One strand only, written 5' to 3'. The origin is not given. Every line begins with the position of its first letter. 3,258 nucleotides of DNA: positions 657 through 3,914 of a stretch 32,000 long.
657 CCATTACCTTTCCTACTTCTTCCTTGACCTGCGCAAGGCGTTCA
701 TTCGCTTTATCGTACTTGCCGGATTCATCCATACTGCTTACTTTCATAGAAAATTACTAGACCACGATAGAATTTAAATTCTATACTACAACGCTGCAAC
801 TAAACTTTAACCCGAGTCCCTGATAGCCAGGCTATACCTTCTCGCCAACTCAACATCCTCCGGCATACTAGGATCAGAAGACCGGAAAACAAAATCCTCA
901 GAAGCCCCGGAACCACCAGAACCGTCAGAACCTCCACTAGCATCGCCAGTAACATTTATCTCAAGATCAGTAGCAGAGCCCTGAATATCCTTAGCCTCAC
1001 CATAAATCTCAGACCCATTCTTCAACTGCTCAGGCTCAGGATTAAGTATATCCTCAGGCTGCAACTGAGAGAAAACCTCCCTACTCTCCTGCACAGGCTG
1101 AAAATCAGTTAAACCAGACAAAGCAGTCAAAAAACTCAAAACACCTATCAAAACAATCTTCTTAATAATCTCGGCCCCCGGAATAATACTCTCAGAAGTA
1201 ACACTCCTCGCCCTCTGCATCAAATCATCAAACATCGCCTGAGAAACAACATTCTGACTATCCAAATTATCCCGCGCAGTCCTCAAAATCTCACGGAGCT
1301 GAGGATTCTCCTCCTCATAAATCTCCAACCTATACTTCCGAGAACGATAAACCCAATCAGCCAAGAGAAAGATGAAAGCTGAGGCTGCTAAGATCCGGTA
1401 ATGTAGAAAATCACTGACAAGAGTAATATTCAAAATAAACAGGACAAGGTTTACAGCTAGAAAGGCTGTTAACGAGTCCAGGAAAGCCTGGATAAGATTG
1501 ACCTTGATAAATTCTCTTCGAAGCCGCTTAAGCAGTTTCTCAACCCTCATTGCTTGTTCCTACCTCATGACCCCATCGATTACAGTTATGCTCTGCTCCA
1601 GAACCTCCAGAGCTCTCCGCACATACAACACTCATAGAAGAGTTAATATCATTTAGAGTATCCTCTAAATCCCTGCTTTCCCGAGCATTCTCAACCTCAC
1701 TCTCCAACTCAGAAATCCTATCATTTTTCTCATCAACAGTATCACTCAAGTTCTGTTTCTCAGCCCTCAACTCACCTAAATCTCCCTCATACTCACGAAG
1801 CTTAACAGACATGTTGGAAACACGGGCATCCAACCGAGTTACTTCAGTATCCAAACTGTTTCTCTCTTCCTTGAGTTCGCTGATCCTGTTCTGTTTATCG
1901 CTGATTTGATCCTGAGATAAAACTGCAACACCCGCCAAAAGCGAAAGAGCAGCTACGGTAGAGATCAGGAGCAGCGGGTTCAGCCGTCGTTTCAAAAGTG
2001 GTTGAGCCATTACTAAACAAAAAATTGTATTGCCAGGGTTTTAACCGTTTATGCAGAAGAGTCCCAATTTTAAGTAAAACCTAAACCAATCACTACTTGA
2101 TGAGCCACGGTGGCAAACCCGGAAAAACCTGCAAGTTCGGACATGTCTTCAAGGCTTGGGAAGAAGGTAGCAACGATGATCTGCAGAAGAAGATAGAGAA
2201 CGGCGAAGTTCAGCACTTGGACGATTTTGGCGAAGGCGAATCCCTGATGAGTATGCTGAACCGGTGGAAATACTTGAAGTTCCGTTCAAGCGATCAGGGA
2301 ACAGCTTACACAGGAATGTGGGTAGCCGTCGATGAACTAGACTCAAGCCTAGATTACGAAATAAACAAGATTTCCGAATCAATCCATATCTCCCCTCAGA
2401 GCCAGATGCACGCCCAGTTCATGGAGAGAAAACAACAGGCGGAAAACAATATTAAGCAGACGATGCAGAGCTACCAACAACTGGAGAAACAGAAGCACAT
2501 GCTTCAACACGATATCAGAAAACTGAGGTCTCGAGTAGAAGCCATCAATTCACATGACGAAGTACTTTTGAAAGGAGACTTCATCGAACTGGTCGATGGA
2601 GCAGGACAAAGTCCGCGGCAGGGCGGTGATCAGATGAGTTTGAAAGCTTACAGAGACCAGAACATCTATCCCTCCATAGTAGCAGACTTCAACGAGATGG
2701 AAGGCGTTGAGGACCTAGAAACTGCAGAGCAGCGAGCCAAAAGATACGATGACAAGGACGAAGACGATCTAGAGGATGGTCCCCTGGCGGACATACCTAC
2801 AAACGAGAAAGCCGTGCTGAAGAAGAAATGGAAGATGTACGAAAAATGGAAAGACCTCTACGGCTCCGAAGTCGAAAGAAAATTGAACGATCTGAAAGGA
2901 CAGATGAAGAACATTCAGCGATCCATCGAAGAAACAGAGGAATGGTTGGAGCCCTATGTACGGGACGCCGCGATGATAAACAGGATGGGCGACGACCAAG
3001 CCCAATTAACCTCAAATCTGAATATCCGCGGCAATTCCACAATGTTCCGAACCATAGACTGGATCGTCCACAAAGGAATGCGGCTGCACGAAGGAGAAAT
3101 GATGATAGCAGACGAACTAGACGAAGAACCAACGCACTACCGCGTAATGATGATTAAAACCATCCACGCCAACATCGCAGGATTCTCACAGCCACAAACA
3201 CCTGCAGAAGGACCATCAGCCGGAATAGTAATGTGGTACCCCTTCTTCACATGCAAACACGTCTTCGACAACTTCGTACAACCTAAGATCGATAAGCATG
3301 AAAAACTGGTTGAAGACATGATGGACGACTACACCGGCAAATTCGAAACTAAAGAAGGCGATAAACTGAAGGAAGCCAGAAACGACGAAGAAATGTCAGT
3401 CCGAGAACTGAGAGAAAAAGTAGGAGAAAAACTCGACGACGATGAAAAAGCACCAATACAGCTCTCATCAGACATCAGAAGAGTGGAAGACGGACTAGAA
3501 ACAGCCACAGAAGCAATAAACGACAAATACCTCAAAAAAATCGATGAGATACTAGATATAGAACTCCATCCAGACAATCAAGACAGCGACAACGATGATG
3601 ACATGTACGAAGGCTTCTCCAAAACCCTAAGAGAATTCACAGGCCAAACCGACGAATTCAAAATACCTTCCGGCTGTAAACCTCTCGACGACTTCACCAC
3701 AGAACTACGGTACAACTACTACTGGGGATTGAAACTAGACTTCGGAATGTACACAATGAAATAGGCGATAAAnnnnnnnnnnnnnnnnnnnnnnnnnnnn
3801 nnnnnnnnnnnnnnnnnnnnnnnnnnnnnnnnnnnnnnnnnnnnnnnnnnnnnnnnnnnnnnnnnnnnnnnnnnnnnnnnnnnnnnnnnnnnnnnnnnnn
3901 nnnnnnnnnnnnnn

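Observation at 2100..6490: Operon of two very large, hyper-acidic orphan proteins; the 905-aa member looks like a metal-dependent TIM barrel split by a ~500-aa insertion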

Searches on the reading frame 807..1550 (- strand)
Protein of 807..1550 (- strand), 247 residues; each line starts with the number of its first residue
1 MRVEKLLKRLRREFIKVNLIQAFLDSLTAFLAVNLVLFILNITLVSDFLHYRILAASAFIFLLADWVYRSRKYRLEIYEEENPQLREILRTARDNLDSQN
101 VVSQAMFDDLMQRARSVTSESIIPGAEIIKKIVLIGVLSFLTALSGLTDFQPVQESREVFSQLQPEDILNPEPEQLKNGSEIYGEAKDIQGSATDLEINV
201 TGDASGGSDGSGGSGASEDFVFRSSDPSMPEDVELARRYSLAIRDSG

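Call 17: search_protein_families(library=pfam, proteins=[window:807-1550:-], max_evalue=0.001)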
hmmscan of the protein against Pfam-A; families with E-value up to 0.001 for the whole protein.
window:807-1550:- (247 aa): 1 family
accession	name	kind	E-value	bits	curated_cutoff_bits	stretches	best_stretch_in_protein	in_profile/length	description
PF24334.1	DUF7502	-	1.6e-27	97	27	2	55-244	78-280/281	Family of unknown function (DUF7502)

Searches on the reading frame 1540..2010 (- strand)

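Call 17: search_protein_families(library=pfam, proteins=[window:1540-2010:-], max_evalue=0.001)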
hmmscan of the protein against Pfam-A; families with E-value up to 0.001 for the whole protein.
window:1540-2010:- (156 aa): 11 families
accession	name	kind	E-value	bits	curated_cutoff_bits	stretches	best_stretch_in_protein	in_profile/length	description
PF10473.14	CENP-F_leu_zip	-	2.4e-08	34.6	34.5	1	40-110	37-107/140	Leucine-rich repeats of kinetochore protein Cenp-F/LEK1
PF20492.3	ERM_helical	-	1.5e-05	25.5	40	1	33-119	26-113/120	Ezrin/radixin/moesin, alpha-helical domain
PF04977.20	DivIC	-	2.7e-05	24.3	28.9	0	33-61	23-51/80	Septum formation initiator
PF25443.1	ANG-1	-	3.2e-05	24.5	28.5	1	35-113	15-83/105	ANG-1-like domain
PF24319.2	DUF7491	-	5e-05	23.9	30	1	34-113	7-86/90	Coiled-coil region of unknown function (DUF7491)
PF11932.13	DUF3450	-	0.00017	21.4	32.6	1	20-113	4-95/241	Protein of unknown function (DUF3450)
PF19220.6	Rod_CreS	-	0.00032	20.3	100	1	35-121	84-171/359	Crescentin, rod domain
PF06785.16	UPF0242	-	0.00033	21.2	33.5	1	33-112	89-165/194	Uncharacterised protein family (UPF0242) N-terminus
PF14362.11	DUF4407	-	0.00033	20.5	31.3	1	38-114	131-208/297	Domain of unknown function (DUF4407)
PF12329.13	TMF_DNA_bd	-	0.00035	20.9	35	0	33-87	4-58/74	TATA element modulatory factor 1 DNA binding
PF20993.2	CENPH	-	0.0007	20.2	27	1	37-122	80-165/175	CENPH protein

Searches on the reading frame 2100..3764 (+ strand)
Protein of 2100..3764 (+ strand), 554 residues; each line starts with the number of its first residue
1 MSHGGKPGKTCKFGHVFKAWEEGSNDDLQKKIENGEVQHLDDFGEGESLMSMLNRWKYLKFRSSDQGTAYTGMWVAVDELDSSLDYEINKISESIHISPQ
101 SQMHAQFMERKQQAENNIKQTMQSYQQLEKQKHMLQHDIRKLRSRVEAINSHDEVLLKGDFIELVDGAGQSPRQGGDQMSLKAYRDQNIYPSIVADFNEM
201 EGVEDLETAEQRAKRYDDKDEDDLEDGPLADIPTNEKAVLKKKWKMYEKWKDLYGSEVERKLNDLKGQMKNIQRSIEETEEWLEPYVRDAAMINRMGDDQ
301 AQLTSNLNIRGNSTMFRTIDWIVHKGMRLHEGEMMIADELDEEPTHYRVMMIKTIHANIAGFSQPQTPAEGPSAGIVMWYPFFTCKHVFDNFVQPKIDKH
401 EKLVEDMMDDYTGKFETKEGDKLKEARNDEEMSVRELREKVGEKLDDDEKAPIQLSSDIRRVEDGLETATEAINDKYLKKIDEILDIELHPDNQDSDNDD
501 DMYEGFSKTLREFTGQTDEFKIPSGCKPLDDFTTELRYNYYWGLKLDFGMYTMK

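Call 3: search_protein_families(library=pfam, proteins=[window:2100-3764:+], max_evalue=1)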
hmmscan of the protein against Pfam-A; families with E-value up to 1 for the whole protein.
window:2100-3764:+ (554 aa): 4 families
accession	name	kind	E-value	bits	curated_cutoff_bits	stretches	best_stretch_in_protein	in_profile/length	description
PF08647.16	BRE1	-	0.022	15.3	27.9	1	105-146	27-68/95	BRE1 E3 ubiquitin ligase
PF22709.1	Mu_Gam-Sipho_Gp157-TOTE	-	0.17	12.2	27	0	261-286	7-32/63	Mu Gam/Sipho_Gp157-like domain of the TOTE conflict systems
PF05531.17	NPV_P10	-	0.44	11.5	29.8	0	256-284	38-66/75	Nucleopolyhedrovirus P10 protein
PF24760.1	TPR_IF140_C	-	0.57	11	27.4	0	95-140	51-95/124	IF140 C-terminal TPR domain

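Call 4: search_protein_families(library=ncbifam, proteins=[window:2100-3764:+], max_evalue=1)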
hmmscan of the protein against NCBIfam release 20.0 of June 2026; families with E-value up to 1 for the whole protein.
window:2100-3764:+ (554 aa): 4 families
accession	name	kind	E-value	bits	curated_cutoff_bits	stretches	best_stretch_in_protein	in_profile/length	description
NF004402.0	PRK05758.2-2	equivalog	0.0074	16.3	115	1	88-165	79-158/179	F0F1 ATP synthase subunit delta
NF012016.0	PRK15472.1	equivalog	0.07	12.8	95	1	413-461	27-78/141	nucleoside triphosphatase NudI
TIGR00996.1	Mtu_fam_mce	paralog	0.076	12.2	140.5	0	262-308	180-226/291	MCE family protein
TIGR04527.1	mycoplas_twoTM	subfamily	0.84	9.3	125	0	249-287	103-140/248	MG_279/MG_280 family protein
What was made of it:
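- On XRE/MBF1-type helix-turn-helix proteins (the NCBI label for ORF A): Full-length A gives no HTH hit (calls 3, 4).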

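Call 6: search_solved_structures(query=window:2100-3764:+, max_evalue=10)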
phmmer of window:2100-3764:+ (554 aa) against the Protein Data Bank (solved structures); distinct sequences matched with E-value up to 10: 1.
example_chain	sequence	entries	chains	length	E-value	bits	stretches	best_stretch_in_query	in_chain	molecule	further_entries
1dd5_A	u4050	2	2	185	0.14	13.9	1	420-488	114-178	RIBOSOME RECYCLING FACTOR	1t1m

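Call 13: find_homologous_proteins(query=window:2100-3764:+)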
Query window:2100-3764:+ (554 aa): 190 proteins with E <= 0.001 among 8000 candidates; the best 120 are listed.
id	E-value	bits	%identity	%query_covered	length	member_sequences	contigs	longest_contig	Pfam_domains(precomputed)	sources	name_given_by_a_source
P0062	0.0e+0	1266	100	100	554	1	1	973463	-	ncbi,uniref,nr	ncbi:helix-turn-helix domain-containing protein [Candidatus Nanohalobium constans]|uniref:Uncharacte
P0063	1.5e-273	927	74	99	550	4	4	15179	-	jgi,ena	-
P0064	1.2e-272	924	74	100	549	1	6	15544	-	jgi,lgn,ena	-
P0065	1.2e-270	917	72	100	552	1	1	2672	-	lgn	-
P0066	2.3e-270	916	73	100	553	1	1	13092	-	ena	-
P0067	8.7e-220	749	62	100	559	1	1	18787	-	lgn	-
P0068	1.0e-219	749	60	100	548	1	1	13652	-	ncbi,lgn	ncbi:MAG: hypothetical protein ABEJ95_06470 [Candidatus Nanohalobium sp.]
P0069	3.6e-218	744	61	100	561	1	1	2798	-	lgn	-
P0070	4.7e-218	743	62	100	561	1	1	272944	-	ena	-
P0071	1.3e-217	742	61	100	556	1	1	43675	-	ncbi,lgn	ncbi:MAG: hypothetical protein ABEK16_02590 [Candidatus Nanohalobium sp.]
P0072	4.6e-214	730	60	100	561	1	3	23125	-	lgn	-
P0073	7.5e-214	730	60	100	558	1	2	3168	-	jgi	jgi:hypothetical protein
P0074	6.4e-213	726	60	100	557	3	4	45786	-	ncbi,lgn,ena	-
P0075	1.0e-212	726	61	100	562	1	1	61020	-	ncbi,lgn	-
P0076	2.9e-204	698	59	100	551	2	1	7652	-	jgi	jgi:hypothetical protein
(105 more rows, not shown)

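Call 24: search_protein_families(library=phrogs, proteins=[window:2100-3764:+], max_evalue=0.1)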
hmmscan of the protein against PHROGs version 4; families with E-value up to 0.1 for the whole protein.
window:2100-3764:+ (554 aa): 1 family
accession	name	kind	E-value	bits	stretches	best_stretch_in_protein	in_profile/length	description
phrog_34751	-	unknown function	0.011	17.1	0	193-225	24-59/104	-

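Call 56: predict_structure(alignment_id=A2)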
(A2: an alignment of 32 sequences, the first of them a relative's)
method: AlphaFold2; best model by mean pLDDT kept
length: 554 residues; sequences in the alignment: 32
mean_pLDDT: 74.0   pTM: 0.56
mean pLDDT of the five models: 74.0, 72.7, 71.1, 70.1, 69.9
residues with pLDDT >= 90: 27; 70-90: 383; 50-70: 118; < 50: 26
segments of 3 or more residues with pLDDT < 50: 1-6, 168-179, 493-499
pLDDT, mean of each block of 10 residues (from residue 1): 42 81 73 77 70 85 77 87 88 75 70 76 73 72 70 70 60 43 62 77 79 75 77 78 79 74 77 74 71 57 55 74 89 76 85 84 64 86 89 83 69 62 78 79 74 78 75 81 76 45 75 76 83 89 84 60
secondary structure, 60 per line:
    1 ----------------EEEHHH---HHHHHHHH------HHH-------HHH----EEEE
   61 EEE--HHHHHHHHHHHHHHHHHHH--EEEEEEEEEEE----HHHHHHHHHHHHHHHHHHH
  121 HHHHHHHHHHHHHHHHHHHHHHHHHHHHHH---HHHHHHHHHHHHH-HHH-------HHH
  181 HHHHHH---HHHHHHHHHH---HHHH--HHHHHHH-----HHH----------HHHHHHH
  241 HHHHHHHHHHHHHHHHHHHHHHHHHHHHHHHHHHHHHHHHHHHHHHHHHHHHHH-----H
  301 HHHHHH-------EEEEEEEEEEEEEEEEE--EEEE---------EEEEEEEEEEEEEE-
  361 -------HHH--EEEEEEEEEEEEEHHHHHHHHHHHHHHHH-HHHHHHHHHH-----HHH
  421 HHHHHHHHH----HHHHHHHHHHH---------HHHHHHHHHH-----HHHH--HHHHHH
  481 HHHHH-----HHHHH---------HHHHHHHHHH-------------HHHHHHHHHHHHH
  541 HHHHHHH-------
elements in order: E17-19 H26-33 E57-63 H66-84 E87-97 H102-150 H154-166 H178-186 H190-199 H203-206 H209-215 H234-294 H300-306 E314-330 E333-336 E346-359 E373-385 H386-401 H403-412 H418-429 H434-444 H454-463 H469-472 H475-485 H491-495 H505-514 H528-547
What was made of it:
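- Checked: The 'aromatic C-terminal strand' of A is predicted to be a helix (residues 528-547; call 56).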

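Call 59: fold_search(model_id=the predicted structure, library=pdb)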
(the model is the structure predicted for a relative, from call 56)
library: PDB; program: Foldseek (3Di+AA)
matches with E <= 10: 456; with E <= 0.001: 0
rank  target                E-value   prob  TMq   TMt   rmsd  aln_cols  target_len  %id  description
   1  8tzl_E                1.2e-01  0.28  0.14  0.20  20.7       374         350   10  Cryo-EM structure of Vibrio cholerae FtsE/FtsX/EnvC complex, full-length (released 2023-12-20)
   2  7zet_A                3.3e-01  0.07  0.09  0.12  30.6       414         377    9  Crystal structure of human Clusterin, crystal form I (released 2023-10-11)
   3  9c4k_B                3.4e-01  0.07  0.10  0.05  39.8       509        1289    9  Yersinia entomophaga holotoxin complex in prepore conformation (released 2025-12-31)
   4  4o9y_G                5.2e-01  0.08  0.11  0.03  37.5       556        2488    8  Crystal Structure of TcdA1 (released 2014-02-26)
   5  6t1a                  5.2e-01  0.05  0.06  0.12  12.9       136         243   10  Structure of mosquitocidal Cyt1Aa protoxin obtained by Serial Femtosecond Crystallography on in vivo grown crystals at p (released 2020-10-14)
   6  1fx3_C                5.5e-01  0.13  0.09  0.27  10.2       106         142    8  CRYSTAL STRUCTURE OF H. INFLUENZAE SECB (released 2000-12-06)
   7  4kik_A                5.8e-01  0.20  0.12  0.11  32.5       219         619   13  Human IkB kinase beta (released 2013-06-26)
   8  8ts8_B                6.1e-01  0.38  0.15  0.27  13.6       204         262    9  p85alpha/p110alpha heterodimer H1047R mutant (released 2023-11-22)
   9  8omv_B                6.1e-01  0.16  0.12  0.11  33.8       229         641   13  Crystal structure of the constitutively active S117E/S181E mutant of human IKK2 (released 2024-04-10)
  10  6ewy                  6.1e-01  0.15  0.10  0.24  24.5       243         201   10  RipA Peptidoglycan hydrolase (Rv1477, Mycobacterium tuberculosis) N-terminal domain (released 2018-05-02)
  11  6h6e_A                6.1e-01  0.09  0.09  0.03  25.1       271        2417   12  PTC3 holotoxin complex from Photorhabdus luminecens in prepore state (TcdA1, TcdB2, TccC3) (released 2018-10-03)
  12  8cq0_A                6.1e-01  0.08  0.09  0.03  26.0       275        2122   13  Photorhabdus luminescens TcdA1 prepore-to-pore intermediate, K567W K2008W mutant (released 2024-03-13)
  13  9a6c_A                6.4e-01  0.16  0.10  0.10  33.1       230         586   16  Integrative model of YYDD-YYDB by crosslinking MS and deep learning (released 2024-09-18)
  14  4tko                  6.4e-01  0.08  0.12  0.18  25.4       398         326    9  Structure of the periplasmic adaptor protein EmrA (released 2014-07-09)
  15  1ek9_A                6.4e-01  0.06  0.11  0.13  22.6       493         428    8  2.1A X-RAY STRUCTURE OF TOLC: AN INTEGRAL OUTER MEMBRANE PROTEIN AND EFFLUX PUMP COMPONENT FROM ESCHERICHIA COLI (released 2000-06-28)
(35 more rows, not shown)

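Call 78: search_protein_families(library=padloc, proteins=[window:2100-3764:+], max_evalue=0.01)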
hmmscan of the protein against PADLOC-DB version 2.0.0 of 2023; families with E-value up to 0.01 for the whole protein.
window:2100-3764:+ (554 aa): 0 families
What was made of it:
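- A and B hit no PADLOC model (call 78).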

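Call 81: fold_search(model_id=the predicted structure, library=viral)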
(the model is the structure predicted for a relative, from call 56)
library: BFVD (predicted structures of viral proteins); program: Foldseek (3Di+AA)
matches with E <= 10: 514; with E <= 0.001: 0
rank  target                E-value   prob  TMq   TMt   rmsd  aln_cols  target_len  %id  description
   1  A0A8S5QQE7            1.0e-02  0.84  0.17  0.09  22.8       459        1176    7  Tail protein [Siphoviridae sp. ctE6L85]
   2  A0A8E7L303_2          2.5e-02  0.38  0.15  0.12  18.4       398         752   12  Tail protein [Enterococcus phage 113]
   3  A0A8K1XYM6            2.8e-02  0.09  0.08  0.08  25.2       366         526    8  (no name in the UniProt tables at hand)
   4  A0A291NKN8            2.9e-02  0.20  0.09  0.05  38.2       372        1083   12  Tail fiber protein [Salmonella phage SP01]
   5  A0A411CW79            4.0e-02  0.13  0.08  0.14  22.0       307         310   11  (no name in the UniProt tables at hand)
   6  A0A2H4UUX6            6.4e-02  0.13  0.13  0.11  31.8       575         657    9  Cas12f1-like TNB domain-containing protein [Bodo saltans virus]
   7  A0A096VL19            6.7e-02  0.18  0.16  0.10  28.9       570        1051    8  M23ase beta-sheet core domain-containing protein [Synechococcus phage S-CBP2]
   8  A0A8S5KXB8            7.9e-02  0.14  0.09  0.13  33.6       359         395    7  Maturation protein [ssRNA phage AIN001]
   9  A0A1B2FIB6            8.3e-02  0.12  0.09  0.14  32.6       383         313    9  (no name in the UniProt tables at hand)
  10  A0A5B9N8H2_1          8.7e-02  0.18  0.10  0.06  19.2       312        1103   11  (no name in the UniProt tables at hand)
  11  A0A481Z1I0            8.7e-02  0.11  0.08  0.04  42.4       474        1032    9  Uncharacterized protein [Mimivirus LCMiAC02]
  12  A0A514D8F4            8.7e-02  0.08  0.08  0.10  21.3       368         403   10  Maturation [Leviviridae sp.]
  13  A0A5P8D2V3            9.2e-02  0.14  0.13  0.14  27.5       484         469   11  (no name in the UniProt tables at hand)
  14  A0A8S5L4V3            1.0e-01  0.08  0.07  0.11  34.1       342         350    8  Maturation protein [ssRNA phage SRR6960509_7]
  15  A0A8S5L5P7            1.0e-01  0.07  0.07  0.09  30.2       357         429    8  Maturation protein [ssRNA phage SRR7976326_1]
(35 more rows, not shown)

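Call 101: find_homologous_proteins(query=A6, max_evalue=0.01)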
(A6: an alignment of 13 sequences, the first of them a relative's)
Query A6 (13 sequences) (554 aa, profile of the alignment): 192 proteins with E <= 0.01 among 8000 candidates; the best 120 are listed.
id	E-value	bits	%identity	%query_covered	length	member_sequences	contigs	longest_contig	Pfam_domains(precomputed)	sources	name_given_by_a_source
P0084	1.2e-224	766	51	100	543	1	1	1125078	-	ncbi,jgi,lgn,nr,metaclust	ncbi:hypothetical protein AQV86_05190 [Nanohaloarchaea archaeon SG9]|nr:hypothetical protein AQV86_0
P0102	1.5e-224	765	48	98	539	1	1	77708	-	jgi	jgi:hypothetical protein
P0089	9.8e-224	763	51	100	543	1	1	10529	-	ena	-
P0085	1.1e-223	762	51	100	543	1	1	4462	-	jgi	-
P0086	3.1e-223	761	51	100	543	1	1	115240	-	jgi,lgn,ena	-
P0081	2.3e-222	758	53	100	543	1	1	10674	-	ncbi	-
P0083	2.9e-222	758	51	100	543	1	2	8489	-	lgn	-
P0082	3.9e-222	757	52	100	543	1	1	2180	-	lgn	-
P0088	1.1e-221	756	51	100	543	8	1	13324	-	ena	-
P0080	3.7e-221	754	52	100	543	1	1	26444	-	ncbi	ncbi:MAG: hypothetical protein ABEJ87_04675 [Candidatus Nanohalobium sp.]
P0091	8.1e-220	750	50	100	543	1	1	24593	-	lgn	-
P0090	8.4e-220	750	51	100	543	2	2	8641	-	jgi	jgi:hypothetical protein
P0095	6.9e-219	747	49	100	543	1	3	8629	-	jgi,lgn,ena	-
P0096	4.0e-218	744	48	100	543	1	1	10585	-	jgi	-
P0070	8.2e-218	743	62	100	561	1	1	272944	-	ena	-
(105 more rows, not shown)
